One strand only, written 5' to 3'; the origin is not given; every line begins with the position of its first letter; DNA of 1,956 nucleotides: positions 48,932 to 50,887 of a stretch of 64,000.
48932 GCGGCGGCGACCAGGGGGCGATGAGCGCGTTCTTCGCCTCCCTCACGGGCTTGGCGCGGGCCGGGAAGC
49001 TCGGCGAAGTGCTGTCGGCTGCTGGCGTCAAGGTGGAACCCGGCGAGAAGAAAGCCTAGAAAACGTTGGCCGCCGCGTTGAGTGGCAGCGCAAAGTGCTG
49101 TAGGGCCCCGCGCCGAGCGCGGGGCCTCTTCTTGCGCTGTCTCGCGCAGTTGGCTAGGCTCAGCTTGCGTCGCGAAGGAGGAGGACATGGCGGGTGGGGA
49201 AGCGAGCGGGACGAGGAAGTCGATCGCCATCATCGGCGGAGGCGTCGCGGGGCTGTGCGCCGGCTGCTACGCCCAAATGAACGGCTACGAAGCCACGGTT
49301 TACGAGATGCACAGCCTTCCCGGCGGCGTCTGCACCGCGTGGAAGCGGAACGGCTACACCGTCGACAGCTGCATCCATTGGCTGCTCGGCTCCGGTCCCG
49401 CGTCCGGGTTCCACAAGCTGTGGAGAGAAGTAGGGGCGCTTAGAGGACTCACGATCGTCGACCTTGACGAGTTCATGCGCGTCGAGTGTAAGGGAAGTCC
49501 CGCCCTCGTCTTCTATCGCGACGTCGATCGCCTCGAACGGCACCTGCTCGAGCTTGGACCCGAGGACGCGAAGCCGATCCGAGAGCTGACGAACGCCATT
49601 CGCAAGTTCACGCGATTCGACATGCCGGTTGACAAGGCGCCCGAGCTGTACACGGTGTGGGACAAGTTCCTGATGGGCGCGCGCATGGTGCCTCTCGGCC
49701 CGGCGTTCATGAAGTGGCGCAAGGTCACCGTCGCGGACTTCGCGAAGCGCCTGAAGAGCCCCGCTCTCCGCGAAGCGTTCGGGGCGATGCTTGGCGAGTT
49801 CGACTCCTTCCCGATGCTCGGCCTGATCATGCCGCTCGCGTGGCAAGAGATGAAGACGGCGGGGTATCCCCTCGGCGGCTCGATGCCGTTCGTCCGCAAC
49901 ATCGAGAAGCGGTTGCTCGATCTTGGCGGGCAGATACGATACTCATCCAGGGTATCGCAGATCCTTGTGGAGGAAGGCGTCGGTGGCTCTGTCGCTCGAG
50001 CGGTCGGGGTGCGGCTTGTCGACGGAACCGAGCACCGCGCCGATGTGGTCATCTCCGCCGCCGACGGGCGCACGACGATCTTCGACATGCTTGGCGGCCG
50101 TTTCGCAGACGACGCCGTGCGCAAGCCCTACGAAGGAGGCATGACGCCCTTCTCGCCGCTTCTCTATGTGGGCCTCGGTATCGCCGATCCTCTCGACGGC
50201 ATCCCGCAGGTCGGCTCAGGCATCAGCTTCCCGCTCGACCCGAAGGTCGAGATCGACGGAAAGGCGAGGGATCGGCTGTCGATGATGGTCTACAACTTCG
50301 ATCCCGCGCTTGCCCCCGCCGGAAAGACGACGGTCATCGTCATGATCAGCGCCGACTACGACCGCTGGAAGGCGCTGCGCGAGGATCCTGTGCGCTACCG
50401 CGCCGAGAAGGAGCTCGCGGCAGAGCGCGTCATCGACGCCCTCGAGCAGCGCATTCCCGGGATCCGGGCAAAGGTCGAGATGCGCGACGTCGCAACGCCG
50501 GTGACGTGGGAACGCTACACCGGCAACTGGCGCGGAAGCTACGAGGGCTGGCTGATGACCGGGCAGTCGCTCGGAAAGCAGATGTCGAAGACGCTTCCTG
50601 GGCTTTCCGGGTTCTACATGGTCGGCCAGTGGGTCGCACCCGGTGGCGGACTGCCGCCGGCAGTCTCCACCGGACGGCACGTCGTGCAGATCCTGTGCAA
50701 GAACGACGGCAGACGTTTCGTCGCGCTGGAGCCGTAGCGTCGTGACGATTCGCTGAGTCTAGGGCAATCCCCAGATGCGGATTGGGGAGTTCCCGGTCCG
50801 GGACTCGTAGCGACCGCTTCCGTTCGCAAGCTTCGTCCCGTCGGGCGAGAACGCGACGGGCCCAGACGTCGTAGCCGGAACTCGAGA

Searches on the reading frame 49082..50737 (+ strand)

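Call 81: search_protein_families(library=ncbifam, proteins=[window:49082-50737:+], max_evalue=0.001)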
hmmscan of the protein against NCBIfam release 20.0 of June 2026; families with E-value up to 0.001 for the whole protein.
window:49082-50737:+ (551 aa): 26 families (the best 25 are shown)
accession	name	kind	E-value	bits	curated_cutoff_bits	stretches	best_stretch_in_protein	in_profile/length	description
TIGR02734.1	crtI_fam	subfamily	1.6e-34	119.5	238.1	1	49-542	2-492/504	phytoene desaturase family protein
TIGR02730.1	carot_isom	equivalog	4.7e-32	111.5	586.9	1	49-525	4-475/493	carotenoid isomerase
TIGR02733.1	desat_CrtD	equivalog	2.2e-22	79.4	549.7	2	274-539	238-489/492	C-3',4' desaturase CrtD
NF045637.1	carotdesatCrtDProt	equivalog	7.6e-16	57.7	580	1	48-539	1-483/485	1-hydroxycarotenoid 3,4-desaturase CrtD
NF058655.1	CrtID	equivalog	1.2e-14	54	640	1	48-101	1-54/478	bifunctional phytoene desaturase/3,4-desaturase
NF005560.0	PRK07233.1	equivalog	5.3e-13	48.6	252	1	47-104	2-59/435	hypothetical protein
NF045689.1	BCarotKetCrtO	equivalog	7.4e-13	47.9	1000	1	252-338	227-308/563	beta-carotene ketolase CrtO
TIGR03467.1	HpnE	equivalog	5.5e-11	42.4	283.05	1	48-132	1-84/430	hydroxysqualene dehydroxylase HpnE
NF042421.1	hydcarot_desat_CrtD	equivalog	6.1e-08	31.6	500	1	47-95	3-51/487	1-hydroxycarotenoid 3,4-desaturase CrtD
NF005548.0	PRK07208.1-4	equivalog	2.7e-07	29.6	389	1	45-117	3-73/488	hypothetical protein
NF009409.0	PRK12770.1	subfamily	1e-06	28.1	343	1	41-83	14-56/360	putative glutamate synthase subunit beta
NF010590.0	PRK13984.1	equivalog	1.4e-06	26.7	946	1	32-84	275-327/611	putative oxidoreductase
NF009410.0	PRK12771.1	subfamily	2.8e-06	26.2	516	1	40-83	133-176/566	NAD(P)-binding protein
NF009454.0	PRK12814.1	equivalog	5.3e-06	25.1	916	1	32-84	180-232/657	putative NADPH-dependent glutamate synthase small subunit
NF005566.0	PRK07236.1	subfamily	3.1e-05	23.1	333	0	44-76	5-37/386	hypothetical protein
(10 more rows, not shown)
